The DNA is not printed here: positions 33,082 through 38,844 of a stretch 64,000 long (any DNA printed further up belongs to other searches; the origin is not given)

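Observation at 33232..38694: Domain architecture of the 1820-aa protein: beta-rich N-domain, ~800-aa helical region, MoxR-like AAA_5 core, helical/acidic C-terminus; no vWA partner domain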

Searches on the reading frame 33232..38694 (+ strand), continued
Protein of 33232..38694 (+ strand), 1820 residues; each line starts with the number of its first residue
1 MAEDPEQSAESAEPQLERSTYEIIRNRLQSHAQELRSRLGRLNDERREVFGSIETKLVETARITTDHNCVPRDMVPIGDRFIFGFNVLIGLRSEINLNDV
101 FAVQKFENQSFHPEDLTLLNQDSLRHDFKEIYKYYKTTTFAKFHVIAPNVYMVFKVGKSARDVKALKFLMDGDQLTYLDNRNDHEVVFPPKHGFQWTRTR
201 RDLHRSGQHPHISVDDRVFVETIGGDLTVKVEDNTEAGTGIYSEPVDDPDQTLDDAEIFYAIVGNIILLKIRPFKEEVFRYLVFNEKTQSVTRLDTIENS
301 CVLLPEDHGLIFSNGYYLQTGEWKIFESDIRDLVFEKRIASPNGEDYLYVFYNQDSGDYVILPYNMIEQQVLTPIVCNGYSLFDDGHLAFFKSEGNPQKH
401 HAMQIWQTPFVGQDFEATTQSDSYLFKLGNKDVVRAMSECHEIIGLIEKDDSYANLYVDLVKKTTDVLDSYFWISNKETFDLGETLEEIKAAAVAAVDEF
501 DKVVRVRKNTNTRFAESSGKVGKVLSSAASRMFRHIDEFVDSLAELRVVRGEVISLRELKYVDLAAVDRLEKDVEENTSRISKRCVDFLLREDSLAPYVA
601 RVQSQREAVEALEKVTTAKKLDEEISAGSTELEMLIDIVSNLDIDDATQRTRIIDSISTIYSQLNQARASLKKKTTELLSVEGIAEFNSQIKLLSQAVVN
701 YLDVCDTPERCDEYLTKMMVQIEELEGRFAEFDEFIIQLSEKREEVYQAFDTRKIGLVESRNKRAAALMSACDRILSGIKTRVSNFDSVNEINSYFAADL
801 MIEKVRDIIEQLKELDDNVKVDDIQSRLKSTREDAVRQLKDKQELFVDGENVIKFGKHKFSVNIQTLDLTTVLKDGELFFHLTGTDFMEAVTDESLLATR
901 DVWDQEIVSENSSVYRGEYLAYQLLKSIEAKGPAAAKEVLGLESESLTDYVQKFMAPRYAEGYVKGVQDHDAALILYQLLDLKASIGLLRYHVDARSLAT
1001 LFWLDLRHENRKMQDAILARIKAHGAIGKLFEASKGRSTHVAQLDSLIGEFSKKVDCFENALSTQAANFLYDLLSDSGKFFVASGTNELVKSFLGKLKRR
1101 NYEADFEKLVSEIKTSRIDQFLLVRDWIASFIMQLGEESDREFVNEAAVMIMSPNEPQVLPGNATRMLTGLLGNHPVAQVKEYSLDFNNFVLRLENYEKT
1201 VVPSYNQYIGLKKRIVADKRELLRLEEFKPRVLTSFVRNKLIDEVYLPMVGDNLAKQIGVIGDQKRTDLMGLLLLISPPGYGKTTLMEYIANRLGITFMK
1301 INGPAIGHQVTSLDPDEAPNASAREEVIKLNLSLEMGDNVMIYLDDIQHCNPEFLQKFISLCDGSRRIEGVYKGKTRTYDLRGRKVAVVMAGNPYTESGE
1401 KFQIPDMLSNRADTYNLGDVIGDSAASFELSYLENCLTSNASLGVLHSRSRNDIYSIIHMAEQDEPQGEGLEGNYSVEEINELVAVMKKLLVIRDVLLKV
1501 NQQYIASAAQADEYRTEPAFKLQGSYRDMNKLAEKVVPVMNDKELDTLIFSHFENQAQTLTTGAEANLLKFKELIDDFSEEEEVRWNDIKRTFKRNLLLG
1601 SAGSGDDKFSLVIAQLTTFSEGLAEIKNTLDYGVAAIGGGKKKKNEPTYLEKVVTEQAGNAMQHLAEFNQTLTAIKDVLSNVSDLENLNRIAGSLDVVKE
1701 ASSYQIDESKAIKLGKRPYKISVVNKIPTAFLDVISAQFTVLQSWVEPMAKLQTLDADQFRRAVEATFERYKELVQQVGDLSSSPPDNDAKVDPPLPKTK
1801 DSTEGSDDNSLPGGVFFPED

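Call 80: search_dna_similar(query=window:33232-38691:+, collection=plasmids, mode=protein, max_rows=15, max_evalue=1e-10)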
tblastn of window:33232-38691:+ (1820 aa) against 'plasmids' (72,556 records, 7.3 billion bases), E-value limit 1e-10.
Records with a match: 13; places in all: 13; records where one place covers at least 80% of the query: 13.
Best place of each record, by identity: <60% 13.
By first word of the organism name: Streptomyces 3; Proteus 2; Deinococcus 2; Hymenobacter 1; Nonomuraea 1; Pseudomonas 1; Vibrio 1; Photobacterium 1; Halomonas 1.
By predicted mobility (MOB-suite, as given by PLSDB): non-mobilizable 10; mobilizable 3.
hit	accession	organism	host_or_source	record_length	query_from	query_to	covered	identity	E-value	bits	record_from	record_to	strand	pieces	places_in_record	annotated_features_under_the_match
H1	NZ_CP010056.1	Hymenobacter sp. DG25B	single cell,soil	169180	15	1630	89%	51.4%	0e+0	1756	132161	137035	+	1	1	DNA repair ATPase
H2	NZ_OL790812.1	Proteus mirabilis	-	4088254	19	1627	88%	42.6%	0e+0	1342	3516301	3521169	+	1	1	none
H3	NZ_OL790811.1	Proteus mirabilis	-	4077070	19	1627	88%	42.6%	0e+0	1342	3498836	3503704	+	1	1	none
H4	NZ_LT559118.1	Nonomuraea gerenzanensis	-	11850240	14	1630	89%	41.6%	0e+0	1271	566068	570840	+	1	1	none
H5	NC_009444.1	Pseudomonas fluorescens SBW25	-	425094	17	1629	89%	40.8%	0e+0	1276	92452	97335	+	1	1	DNA repair ATPase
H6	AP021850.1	Deinococcus grandis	-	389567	19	1623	88%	40.1%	0e+0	1199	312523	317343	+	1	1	hypothetical protein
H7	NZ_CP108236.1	Streptomyces sp. NBC_00080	-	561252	16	1631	89%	39.8%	0e+0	1215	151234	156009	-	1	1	DNA repair ATPase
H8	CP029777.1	Deinococcus actinosclerus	mixed culture,wastewater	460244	6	1623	89%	39.6%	0e+0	1144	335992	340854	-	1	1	DNA repair protein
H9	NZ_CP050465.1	Vibrio campbellii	single cell,seawater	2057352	21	1624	88%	39.9%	0e+0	1222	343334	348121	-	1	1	none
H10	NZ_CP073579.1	Photobacterium sp. GJ3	-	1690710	17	1624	88%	39.3%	0e+0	1217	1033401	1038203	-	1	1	record has no annotation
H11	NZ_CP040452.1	Halomonas sp. PA16-9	-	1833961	17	1625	88%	38.7%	0e+0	1227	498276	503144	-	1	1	none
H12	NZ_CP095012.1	Streptomyces sp. 2P-4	cell culture,mudflats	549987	19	1593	87%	36.3%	0e+0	966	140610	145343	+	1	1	DNA repair ATPase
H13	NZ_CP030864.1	Streptomyces globosus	cell culture,environment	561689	19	1593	87%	36.3%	0e+0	965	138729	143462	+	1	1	DNA repair ATPase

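Call 81: get_annotated_region(hit=H5, flank=7000)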
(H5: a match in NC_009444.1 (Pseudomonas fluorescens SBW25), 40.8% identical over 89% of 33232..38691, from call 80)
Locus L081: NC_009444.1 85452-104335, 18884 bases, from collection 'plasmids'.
description: Pseudomonas fluorescens SBW25 plasmid pQBR103, complete sequence
organism: Pseudomonas fluorescens SBW25 (NCBI taxid 216595)
taxonomy: Bacteria; Pseudomonadota; Gammaproteobacteria; Pseudomonadales; Pseudomonadaceae; Pseudomonas; Pseudomonas fluorescens; Pseudomonas fluorescens SBW25
host: -; source: -; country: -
typing (MOB-suite, as given by PLSDB): non-mobilizable; replicon rep_cluster_1081; mating-pair formation MPF_I
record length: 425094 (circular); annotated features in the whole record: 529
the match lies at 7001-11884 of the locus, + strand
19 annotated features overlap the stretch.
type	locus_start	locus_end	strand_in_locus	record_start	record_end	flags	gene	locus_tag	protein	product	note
CDS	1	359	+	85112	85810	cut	-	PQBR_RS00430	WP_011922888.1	PspA/IM30 family protein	-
CDS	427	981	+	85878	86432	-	-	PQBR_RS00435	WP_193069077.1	rhomboid family intramembrane serine protease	-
CDS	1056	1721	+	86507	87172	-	-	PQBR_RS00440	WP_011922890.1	DUF2491 family protein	-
CDS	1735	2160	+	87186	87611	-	-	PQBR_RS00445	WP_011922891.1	DUF350 domain-containing protein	-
CDS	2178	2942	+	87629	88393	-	-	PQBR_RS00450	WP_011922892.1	DUF1190 domain-containing protein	-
CDS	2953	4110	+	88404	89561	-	-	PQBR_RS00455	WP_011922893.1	glutathionylspermidine synthase family protein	-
CDS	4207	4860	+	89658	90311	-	-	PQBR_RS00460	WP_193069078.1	hypothetical protein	-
CDS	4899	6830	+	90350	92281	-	-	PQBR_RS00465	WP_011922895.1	SPFH domain-containing protein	-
CDS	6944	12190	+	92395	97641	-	-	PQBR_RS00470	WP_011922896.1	DNA repair ATPase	-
CDS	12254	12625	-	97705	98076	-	-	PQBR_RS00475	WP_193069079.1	histone-like nucleoid-structuring protein, MvaT/MvaU family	GO:0071824 - protein-DNA complex organization [Evidence IEA]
CDS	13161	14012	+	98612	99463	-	-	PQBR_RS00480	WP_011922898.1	hypothetical protein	-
CDS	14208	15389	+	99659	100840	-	-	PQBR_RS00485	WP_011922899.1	C2H2-type zinc finger protein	-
CDS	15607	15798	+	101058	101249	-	-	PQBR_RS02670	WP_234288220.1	hypothetical protein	-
CDS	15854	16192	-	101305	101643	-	-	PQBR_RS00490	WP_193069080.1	hypothetical protein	-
CDS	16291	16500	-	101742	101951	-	-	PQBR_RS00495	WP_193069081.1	hypothetical protein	-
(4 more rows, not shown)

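Call 97: find_encoding_contigs(protein=window:33232-38694:+, flank=8000, max_places=4)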
Protein window:33232-38694:+ (1820 aa): 1 contig read that carries it; 1 place shown.
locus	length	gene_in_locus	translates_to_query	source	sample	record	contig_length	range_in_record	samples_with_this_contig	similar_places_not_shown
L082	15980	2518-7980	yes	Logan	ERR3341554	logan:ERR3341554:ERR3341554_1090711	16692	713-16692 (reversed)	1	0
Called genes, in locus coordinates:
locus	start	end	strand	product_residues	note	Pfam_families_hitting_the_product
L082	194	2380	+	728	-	-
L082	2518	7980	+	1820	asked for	PF12458:DUF3686, PF25472:DUF7902, PF05496:RuvB_N (faint), PF00004:AAA (weak)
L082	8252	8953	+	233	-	-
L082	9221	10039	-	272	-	PF12146:Hydrolase_4, PF00561:Abhydrolase_1, PF12697:Abhydrolase_6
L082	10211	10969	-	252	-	PF01128:IspD, PF12804:NTP_transf_3 (weak)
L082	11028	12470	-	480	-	PF07394:DUF1501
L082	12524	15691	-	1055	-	PF07635:PSCyt1, PF07583:PSCyt2, PF13385:Laminin_G_3, PF07587:PSD1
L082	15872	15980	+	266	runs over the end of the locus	PF00106:adh_short, PF13561:adh_short_C2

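Call 99: get_annotated_region(hit=H2, flank=8000)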
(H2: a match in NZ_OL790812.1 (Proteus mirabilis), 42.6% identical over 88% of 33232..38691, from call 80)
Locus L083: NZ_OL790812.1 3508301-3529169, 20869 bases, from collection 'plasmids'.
description: Proteus mirabilis strain H110 plasmid unnamed, complete sequence
organism: Proteus mirabilis (NCBI taxid 584)
taxonomy: Bacteria; Pseudomonadota; Gammaproteobacteria; Enterobacterales; Morganellaceae; Proteus; Proteus mirabilis
host: -; source: -; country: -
typing (MOB-suite, as given by PLSDB): mobilizable; relaxase MOBP
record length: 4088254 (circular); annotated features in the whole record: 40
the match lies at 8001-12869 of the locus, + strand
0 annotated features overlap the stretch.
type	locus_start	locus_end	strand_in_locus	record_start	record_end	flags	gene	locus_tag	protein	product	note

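Call 100: get_annotated_region(hit=H7, flank=7000)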
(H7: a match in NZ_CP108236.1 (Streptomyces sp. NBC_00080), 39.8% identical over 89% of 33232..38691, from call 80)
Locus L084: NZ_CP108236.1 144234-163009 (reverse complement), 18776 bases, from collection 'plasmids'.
description: Streptomyces sp. NBC_00080 plasmid unnamed1, complete sequence
organism: Streptomyces sp. NBC_00080 (NCBI taxid 2975645)
taxonomy: Bacteria; Actinomycetota; Actinomycetes; Kitasatosporales; Streptomycetaceae; Streptomyces; Streptomyces sp. NBC 00080
host: -; source: -; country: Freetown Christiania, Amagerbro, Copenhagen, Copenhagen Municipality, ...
typing (MOB-suite, as given by PLSDB): non-mobilizable; replicon rep_cluster_43
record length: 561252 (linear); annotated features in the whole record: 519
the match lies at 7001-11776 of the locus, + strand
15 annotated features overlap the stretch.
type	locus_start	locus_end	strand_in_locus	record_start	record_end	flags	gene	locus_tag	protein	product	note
CDS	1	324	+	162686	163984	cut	-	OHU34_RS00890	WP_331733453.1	ArsB/NhaD family transporter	-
CDS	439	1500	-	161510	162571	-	-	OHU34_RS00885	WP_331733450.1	helix-turn-helix domain-containing protein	-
CDS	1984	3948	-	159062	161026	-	-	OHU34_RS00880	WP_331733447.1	NAD-binding protein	GO:0006813 - potassium ion transport [Evidence IEA]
CDS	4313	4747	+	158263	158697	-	-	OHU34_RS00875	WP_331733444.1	hypothetical protein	-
CDS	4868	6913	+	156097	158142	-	-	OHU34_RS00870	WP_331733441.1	flotillin family protein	-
CDS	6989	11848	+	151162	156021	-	-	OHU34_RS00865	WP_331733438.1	DNA repair ATPase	-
CDS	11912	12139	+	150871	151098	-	-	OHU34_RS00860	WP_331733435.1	hypothetical protein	-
CDS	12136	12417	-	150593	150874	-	-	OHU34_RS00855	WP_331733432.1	hypothetical protein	-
CDS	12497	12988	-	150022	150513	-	-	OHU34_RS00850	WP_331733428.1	CBS domain-containing protein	-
CDS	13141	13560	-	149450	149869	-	-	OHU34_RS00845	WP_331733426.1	hypothetical protein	-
CDS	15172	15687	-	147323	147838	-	-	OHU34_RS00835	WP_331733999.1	hypothetical protein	-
CDS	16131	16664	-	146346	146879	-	-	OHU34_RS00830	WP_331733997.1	TerD family protein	-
CDS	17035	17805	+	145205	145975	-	-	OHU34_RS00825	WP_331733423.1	hypothetical protein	-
CDS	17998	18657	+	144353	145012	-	-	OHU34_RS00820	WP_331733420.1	superoxide dismutase family protein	-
CDS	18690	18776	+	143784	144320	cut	-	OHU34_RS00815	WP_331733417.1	copper resistance protein CopC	-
